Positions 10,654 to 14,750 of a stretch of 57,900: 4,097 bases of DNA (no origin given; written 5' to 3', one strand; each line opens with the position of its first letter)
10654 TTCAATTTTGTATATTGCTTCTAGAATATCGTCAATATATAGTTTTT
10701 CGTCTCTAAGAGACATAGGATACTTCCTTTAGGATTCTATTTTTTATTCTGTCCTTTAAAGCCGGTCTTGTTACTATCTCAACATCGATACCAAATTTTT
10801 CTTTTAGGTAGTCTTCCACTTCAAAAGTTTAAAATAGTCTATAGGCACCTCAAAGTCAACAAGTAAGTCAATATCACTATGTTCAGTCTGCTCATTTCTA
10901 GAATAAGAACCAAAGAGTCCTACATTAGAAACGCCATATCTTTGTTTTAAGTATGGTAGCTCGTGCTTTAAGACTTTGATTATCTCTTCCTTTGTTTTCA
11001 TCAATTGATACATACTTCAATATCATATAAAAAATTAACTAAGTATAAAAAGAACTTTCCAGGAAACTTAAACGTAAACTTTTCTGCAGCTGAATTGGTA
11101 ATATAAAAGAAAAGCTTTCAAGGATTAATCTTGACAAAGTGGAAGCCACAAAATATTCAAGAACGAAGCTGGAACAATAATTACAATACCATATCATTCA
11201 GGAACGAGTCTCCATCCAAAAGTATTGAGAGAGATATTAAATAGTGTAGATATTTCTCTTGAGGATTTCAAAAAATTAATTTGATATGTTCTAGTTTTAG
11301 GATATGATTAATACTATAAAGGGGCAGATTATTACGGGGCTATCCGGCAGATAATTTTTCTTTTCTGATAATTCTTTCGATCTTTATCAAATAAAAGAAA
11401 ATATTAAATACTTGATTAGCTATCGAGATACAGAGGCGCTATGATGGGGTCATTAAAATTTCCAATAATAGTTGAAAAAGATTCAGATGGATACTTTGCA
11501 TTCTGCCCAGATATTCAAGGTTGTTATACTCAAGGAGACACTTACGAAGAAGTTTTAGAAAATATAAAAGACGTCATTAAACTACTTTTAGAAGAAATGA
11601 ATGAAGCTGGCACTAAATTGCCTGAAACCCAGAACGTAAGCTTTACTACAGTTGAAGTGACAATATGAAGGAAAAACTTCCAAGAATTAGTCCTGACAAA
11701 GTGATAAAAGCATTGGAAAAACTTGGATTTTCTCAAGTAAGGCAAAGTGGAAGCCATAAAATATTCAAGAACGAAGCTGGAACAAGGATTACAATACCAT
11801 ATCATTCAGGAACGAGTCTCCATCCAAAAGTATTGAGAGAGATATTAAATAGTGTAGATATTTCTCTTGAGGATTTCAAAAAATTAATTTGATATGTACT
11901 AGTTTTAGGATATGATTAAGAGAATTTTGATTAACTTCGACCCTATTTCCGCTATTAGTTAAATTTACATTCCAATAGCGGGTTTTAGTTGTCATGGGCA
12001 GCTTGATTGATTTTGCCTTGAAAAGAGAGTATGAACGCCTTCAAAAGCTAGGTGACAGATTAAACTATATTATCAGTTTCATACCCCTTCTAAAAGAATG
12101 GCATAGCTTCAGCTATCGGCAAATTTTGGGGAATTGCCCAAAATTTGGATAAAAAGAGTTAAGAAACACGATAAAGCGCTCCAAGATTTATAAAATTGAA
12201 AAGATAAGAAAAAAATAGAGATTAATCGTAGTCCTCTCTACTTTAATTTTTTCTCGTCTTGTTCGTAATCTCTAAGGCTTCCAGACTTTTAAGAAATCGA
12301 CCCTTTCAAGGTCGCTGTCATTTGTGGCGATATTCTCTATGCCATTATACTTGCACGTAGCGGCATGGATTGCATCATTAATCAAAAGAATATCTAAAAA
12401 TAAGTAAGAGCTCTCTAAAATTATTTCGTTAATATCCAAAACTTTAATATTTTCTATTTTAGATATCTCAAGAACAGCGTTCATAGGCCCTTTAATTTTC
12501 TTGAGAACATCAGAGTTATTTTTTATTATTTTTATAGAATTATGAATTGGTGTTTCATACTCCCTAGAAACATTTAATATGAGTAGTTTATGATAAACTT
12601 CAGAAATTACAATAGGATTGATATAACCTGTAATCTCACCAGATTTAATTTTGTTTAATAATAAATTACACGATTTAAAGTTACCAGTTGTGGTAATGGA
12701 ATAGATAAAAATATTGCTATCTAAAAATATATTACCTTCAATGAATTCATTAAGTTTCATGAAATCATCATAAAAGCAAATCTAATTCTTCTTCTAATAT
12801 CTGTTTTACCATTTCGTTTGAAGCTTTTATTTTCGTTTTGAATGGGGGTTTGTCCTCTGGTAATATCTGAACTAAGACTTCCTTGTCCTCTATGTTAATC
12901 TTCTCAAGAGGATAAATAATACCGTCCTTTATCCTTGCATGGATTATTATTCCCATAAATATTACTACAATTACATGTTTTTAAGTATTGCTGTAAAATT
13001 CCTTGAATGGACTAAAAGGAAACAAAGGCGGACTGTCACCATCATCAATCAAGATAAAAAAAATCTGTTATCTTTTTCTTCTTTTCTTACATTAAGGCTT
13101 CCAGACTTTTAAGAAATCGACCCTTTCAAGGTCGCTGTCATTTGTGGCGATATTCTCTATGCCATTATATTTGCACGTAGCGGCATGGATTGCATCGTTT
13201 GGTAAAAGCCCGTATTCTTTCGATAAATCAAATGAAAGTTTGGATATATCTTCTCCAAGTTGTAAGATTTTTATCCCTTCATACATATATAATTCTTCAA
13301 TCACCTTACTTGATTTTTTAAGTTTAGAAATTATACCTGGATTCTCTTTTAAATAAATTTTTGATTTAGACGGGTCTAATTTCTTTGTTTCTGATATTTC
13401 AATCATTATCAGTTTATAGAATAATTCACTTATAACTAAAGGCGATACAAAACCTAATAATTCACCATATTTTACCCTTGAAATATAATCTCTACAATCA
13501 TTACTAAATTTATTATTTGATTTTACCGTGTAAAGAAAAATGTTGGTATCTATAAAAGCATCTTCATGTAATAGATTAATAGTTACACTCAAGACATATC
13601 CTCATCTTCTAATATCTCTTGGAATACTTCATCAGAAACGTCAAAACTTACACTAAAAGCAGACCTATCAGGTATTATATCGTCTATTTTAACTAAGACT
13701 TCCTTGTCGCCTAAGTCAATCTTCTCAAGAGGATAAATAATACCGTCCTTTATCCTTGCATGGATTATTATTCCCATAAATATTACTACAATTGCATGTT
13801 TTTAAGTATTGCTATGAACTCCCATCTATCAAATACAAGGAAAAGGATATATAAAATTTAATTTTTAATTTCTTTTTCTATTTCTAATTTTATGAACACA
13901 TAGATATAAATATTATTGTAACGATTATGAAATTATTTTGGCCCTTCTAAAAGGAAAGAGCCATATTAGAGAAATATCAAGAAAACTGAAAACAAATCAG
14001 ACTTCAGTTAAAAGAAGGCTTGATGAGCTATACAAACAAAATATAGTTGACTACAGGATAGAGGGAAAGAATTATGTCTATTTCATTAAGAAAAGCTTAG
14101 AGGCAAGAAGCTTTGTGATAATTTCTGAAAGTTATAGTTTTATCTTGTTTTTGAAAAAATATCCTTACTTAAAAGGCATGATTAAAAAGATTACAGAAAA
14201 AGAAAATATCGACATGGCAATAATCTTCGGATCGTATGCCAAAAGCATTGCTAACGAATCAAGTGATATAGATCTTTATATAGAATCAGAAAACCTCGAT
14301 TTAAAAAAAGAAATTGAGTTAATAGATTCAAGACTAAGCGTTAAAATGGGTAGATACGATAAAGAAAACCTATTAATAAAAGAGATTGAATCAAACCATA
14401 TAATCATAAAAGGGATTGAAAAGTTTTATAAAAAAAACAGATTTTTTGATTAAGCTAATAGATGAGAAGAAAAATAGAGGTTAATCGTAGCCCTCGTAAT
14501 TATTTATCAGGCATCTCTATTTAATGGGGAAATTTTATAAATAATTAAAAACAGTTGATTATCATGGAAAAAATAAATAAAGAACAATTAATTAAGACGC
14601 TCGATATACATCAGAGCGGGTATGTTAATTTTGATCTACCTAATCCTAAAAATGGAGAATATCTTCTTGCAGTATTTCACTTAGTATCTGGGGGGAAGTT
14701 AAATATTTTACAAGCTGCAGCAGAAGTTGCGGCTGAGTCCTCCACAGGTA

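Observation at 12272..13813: Tandem VapBC modules with conserved homology arms and swapped specificity cores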

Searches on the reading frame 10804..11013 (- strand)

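Call 5: search_protein_families(library=pfam, proteins=[window:10804-11013:-], max_evalue=0.01)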
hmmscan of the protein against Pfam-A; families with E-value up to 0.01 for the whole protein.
window:10804-11013:- (69 aa): 4 families
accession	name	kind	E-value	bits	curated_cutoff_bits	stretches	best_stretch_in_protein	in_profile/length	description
PF01909.29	NTP_transf_2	-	8.6e-11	42.5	21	1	21-57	7-43/93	Nucleotidyltransferase domain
PF18765.7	Polbeta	-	7.2e-08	32.9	26.9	1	21-66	6-51/93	Polymerase beta, Nucleotidyltransferase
PF22600.2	MTPAP-like_central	-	0.00028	21.4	27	1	6-56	20-67/139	Poly(A) RNA polymerase, mitochondrial-like, central palm domain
PF08776.16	VASP_tetra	-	0.008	16.1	25.8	0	4-19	19-34/36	VASP tetramerisation domain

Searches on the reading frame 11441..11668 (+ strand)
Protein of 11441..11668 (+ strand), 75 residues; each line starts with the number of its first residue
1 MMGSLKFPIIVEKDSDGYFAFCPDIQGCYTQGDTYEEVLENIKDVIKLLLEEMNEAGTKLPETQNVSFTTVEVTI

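Call 5: search_protein_families(library=pfam, proteins=[window:11441-11668:+], max_evalue=0.01)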
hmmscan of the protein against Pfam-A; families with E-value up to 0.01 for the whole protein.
window:11441-11668:+ (75 aa): 3 families
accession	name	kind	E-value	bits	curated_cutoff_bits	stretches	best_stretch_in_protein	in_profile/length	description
PF15919.11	HicB_lk_antitox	-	9.1e-13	48.9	27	1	7-67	1-62/123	HicB_like antitoxin of bacterial toxin-antitoxin system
PF21748.3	UPF0150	-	0.00029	21.2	27.3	1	13-47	16-50/64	UPF0150-like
PF08972.17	DUF1902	-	0.00058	20.4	22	1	20-57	17-54/74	Domain of unknown function (DUF1902)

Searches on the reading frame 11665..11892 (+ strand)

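Call 5: search_protein_families(library=pfam, proteins=[window:11665-11892:+], max_evalue=0.01)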
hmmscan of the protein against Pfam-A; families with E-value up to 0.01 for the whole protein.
window:11665-11892:+ (75 aa): 1 family
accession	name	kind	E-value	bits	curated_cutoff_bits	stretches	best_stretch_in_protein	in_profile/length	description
PF07927.17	HicA_toxin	-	8.3e-17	61.5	27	1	11-64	2-56/58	HicA toxin of bacterial toxin-antitoxin,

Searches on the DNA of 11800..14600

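Call 60: search_rna_families(source=window, start=11800, end=14600, threshold=evalue, max_evalue=0.1)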
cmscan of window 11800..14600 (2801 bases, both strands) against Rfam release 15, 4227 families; matches with E-value up to 0.1: 0.
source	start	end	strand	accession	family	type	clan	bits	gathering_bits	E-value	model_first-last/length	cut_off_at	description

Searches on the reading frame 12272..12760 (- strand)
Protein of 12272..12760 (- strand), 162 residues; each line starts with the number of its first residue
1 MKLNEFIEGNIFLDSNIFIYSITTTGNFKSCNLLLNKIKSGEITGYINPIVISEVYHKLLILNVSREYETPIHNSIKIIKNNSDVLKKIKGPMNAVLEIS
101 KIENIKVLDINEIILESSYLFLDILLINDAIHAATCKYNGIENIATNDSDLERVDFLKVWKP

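Call 5: search_protein_families(library=pfam, proteins=[window:12272-12760:-], max_evalue=0.01)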
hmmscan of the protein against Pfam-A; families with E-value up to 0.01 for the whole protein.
window:12272-12760:- (162 aa): 2 families
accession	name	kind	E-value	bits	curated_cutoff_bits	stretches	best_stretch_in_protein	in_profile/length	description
PF01850.27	PIN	-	3.8e-15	57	23.6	1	11-156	1-119/120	PIN domain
PF16289.11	PIN_12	-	0.002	19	32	1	11-106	1-87/172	PIN domain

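Call 27: find_related_loci(query=A2, collection=genome_contigs, flank=3000)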
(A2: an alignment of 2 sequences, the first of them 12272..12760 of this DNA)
Query A2 (162 aa) in genome_contigs; peptide patterns used: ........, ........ (x = any residue, [..] = any of these).
52 stretches matched a pattern; 6 encode a relative of the query (tblastn E <= 1e-3); 6 distinct loci.
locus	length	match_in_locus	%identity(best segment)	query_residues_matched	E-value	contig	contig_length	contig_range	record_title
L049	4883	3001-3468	45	10-162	7e-39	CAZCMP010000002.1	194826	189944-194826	MAG TPA_asm: uncultured Thermococci archaeon isolate binchicken_co43_47 genome assembly, contig: NODE_22_length_194826_c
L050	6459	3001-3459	43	9-162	3e-35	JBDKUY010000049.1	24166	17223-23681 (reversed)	MAG: Methanofastidiosum sp. isolate 8_bin.39 c_000001067309, whole genome shotgun sequence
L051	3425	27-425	42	28-162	1e-28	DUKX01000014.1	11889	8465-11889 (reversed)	MAG TPA_asm: Methanofastidiosum sp. isolate UBA9950 contig_7856, whole genome shotgun sequence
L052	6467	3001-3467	43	10-162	9e-27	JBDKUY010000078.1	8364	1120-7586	MAG: Methanofastidiosum sp. isolate 8_bin.39 c_000002026776, whole genome shotgun sequence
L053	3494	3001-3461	48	12-162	7e-29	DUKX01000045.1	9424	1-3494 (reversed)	MAG TPA_asm: Methanofastidiosum sp. isolate UBA9950 contig_13233, whole genome shotgun sequence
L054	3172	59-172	76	125-162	1e-15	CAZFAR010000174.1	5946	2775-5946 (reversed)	MAG TPA_asm: uncultured Thermococci archaeon isolate binchicken_co383_170 genome assembly, contig: NODE_6023_length_5946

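Call 32: find_encoding_contigs(protein=window:12275-12760:-, flank=4000, max_places=10)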
Protein window:12275-12760:- (162 aa): 9 contigs read that carry it; 8 places shown.
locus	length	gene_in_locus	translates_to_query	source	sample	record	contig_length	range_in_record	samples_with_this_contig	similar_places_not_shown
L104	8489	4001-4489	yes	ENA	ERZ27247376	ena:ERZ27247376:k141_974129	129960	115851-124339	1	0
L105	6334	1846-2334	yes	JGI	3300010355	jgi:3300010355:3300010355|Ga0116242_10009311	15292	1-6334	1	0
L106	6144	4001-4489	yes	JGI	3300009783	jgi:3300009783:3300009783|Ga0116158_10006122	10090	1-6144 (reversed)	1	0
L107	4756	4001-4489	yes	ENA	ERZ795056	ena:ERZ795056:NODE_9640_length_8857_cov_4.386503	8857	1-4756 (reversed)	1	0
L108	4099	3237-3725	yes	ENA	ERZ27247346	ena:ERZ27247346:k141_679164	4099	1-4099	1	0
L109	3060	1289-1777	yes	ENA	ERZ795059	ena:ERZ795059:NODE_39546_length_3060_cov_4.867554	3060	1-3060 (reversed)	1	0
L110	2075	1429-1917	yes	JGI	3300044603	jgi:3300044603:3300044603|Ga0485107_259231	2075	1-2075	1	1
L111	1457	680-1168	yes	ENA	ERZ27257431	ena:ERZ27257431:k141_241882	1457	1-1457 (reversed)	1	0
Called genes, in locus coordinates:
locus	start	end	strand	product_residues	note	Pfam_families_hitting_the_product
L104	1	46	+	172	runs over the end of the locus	PF02572:CobA_CobO_BtuR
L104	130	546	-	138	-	PF10049:DUF2283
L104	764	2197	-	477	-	PF02788:RuBisCO_large_N, PF00016:RuBisCO_large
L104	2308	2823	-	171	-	PF01909:NTP_transf_2 (weak), PF18765:Polbeta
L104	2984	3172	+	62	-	-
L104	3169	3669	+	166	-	PF01850:PIN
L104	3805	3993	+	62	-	-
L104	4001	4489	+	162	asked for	PF01850:PIN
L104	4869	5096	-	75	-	PF07927:HicA_toxin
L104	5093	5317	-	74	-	PF15970:HicB-like_2 (weak), PF15919:HicB_lk_antitox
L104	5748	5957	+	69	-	PF01909:NTP_transf_2, PF18765:Polbeta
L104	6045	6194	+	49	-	PF01934:HepT-like (weak)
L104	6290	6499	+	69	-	-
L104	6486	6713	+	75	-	PF07927:HicA_toxin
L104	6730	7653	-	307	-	PF01040:UbiA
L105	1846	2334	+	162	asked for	PF01850:PIN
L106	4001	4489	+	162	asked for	PF01850:PIN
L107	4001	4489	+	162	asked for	PF01850:PIN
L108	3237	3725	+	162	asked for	PF01850:PIN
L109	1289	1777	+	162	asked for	PF01850:PIN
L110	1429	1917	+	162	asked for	PF01850:PIN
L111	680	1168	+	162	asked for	PF01850:PIN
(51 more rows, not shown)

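Call 47: search_protein_families(library=ncbifam, proteins=[window:12275-12760:-], max_evalue=0.01)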
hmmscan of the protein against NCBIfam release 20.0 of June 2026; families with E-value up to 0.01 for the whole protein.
window:12275-12760:- (162 aa): 0 families

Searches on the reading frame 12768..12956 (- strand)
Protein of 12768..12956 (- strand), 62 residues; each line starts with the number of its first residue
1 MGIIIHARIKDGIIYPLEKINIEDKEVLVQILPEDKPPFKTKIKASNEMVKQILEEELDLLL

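Call 5: search_protein_families(library=pfam, proteins=[window:12768-12956:-], max_evalue=0.01)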
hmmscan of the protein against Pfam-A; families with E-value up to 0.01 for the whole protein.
window:12768-12956:- (62 aa): 1 family
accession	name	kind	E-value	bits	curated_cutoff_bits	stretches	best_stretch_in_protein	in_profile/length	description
PF01954.22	AF2212-like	-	0.0087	16.9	21.6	0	1-58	1-54/59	AF2212-like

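Call 47: search_protein_families(library=ncbifam, proteins=[window:12771-12956:-], max_evalue=0.01)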
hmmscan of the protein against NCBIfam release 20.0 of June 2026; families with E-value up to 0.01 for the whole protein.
window:12771-12956:- (62 aa): 0 families

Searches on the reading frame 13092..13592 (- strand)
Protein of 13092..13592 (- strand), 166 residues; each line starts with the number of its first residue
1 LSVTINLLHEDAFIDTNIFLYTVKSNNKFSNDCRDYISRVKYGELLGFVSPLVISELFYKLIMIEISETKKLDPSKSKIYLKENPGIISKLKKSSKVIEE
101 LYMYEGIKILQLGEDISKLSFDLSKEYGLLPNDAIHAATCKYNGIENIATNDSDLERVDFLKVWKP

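Call 5: search_protein_families(library=pfam, proteins=[window:13092-13592:-], max_evalue=0.01)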
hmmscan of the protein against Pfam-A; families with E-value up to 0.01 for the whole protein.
window:13092-13592:- (166 aa): 2 families
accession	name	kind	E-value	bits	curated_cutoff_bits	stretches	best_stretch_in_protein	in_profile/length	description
PF01850.27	PIN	-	4.1e-19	69.8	23.6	1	13-160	2-119/120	PIN domain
PF13470.12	PIN_3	-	0.0086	17.3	27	0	12-72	2-61/115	PIN domain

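Call 47: search_protein_families(library=ncbifam, proteins=[window:13095-13592:-], max_evalue=0.01)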
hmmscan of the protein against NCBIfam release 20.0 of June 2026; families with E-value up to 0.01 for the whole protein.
window:13095-13592:- (166 aa): 0 families

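Call 53: find_encoding_contigs(protein=window:13095-13592:-, flank=2500, max_places=10)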
Protein seq(166 aa) (166 aa): 10 contigs read that carry it; 9 places shown.
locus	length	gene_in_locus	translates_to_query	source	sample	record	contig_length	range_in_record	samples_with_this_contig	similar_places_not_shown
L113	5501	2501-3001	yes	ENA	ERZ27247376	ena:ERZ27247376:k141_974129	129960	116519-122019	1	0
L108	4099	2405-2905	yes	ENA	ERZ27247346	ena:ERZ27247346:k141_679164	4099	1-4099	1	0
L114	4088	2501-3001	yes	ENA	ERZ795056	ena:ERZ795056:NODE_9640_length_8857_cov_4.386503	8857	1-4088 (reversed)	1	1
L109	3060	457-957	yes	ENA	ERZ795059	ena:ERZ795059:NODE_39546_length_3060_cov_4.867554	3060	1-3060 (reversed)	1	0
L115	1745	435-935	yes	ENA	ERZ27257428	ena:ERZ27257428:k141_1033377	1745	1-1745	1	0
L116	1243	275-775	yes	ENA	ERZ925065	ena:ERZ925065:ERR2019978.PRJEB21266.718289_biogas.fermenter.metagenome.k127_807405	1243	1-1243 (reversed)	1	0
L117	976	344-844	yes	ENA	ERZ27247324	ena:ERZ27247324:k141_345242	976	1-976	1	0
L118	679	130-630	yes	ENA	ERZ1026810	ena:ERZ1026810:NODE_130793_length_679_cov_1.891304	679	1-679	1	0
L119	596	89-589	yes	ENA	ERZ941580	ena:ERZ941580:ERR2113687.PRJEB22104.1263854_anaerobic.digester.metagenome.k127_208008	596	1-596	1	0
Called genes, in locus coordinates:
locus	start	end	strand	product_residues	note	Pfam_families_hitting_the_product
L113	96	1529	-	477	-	PF02788:RuBisCO_large_N, PF00016:RuBisCO_large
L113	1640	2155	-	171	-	PF01909:NTP_transf_2 (weak), PF18765:Polbeta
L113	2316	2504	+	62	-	-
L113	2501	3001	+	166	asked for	PF01850:PIN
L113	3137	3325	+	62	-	-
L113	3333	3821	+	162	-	PF01850:PIN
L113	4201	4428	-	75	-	PF07927:HicA_toxin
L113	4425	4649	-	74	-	PF15970:HicB-like_2 (weak), PF15919:HicB_lk_antitox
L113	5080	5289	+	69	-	PF01909:NTP_transf_2, PF18765:Polbeta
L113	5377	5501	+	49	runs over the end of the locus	PF01934:HepT-like (weak)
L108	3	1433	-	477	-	PF02788:RuBisCO_large_N, PF00016:RuBisCO_large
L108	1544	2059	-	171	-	PF01909:NTP_transf_2 (weak), PF18765:Polbeta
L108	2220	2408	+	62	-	-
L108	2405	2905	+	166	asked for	PF01850:PIN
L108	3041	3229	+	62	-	-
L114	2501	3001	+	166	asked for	PF01850:PIN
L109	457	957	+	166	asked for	PF01850:PIN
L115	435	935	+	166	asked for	PF01850:PIN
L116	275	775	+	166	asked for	PF01850:PIN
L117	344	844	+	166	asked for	PF01850:PIN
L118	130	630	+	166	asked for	PF01850:PIN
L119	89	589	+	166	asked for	PF01850:PIN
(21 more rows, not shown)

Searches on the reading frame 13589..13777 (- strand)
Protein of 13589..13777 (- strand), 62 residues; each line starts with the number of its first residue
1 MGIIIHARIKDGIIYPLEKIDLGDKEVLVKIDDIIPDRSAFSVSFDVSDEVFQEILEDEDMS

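Call 5: search_protein_families(library=pfam, proteins=[window:13589-13777:-], max_evalue=0.01)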
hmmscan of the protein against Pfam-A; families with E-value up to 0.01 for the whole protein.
window:13589-13777:- (62 aa): 1 family
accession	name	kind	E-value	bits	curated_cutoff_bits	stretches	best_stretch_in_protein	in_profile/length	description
PF01954.22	AF2212-like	-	0.0011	19.8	21.6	1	1-57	1-59/59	AF2212-like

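Call 33: find_encoding_contigs(protein=window:13592-13777:-, flank=4000, max_places=10)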
Protein window:13592-13777:- (62 aa): 2 contigs read that carry it; 2 places shown.
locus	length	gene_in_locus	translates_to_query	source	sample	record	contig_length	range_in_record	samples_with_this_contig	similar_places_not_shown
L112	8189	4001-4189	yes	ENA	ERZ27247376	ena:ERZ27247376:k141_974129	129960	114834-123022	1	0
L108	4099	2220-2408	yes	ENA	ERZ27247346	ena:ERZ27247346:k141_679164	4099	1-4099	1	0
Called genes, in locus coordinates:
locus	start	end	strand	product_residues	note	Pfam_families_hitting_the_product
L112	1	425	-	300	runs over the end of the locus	PF00005:ABC_tran, PF13304:AAA_21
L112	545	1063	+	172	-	PF02572:CobA_CobO_BtuR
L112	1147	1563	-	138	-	PF10049:DUF2283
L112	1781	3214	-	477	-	PF02788:RuBisCO_large_N, PF00016:RuBisCO_large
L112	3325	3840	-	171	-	PF01909:NTP_transf_2 (weak), PF18765:Polbeta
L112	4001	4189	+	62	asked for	-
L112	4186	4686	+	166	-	PF01850:PIN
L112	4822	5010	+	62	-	-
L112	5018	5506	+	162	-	PF01850:PIN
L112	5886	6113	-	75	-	PF07927:HicA_toxin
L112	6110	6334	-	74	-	PF15970:HicB-like_2 (weak), PF15919:HicB_lk_antitox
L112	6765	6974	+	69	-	PF01909:NTP_transf_2, PF18765:Polbeta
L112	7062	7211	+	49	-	PF01934:HepT-like (weak)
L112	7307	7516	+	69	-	-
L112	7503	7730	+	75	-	PF07927:HicA_toxin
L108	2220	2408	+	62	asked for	-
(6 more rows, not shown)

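Call 45: search_solved_structures(query=window:13592-13777:-, max_evalue=10)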
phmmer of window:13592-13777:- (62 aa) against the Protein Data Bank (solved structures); distinct sequences matched with E-value up to 10: 2.
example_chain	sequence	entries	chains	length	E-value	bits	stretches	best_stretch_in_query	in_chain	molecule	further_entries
7ue2_A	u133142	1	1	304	0.05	17.3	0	22-56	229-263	RPB_PLP3_R6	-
2nwt_A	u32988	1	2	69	0.44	14.3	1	4-32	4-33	UPF0165 protein AF_2212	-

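Call 47: search_protein_families(library=ncbifam, proteins=[window:13592-13777:-], max_evalue=0.01)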
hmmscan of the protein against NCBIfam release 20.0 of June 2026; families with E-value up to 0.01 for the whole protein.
window:13592-13777:- (62 aa): 0 families
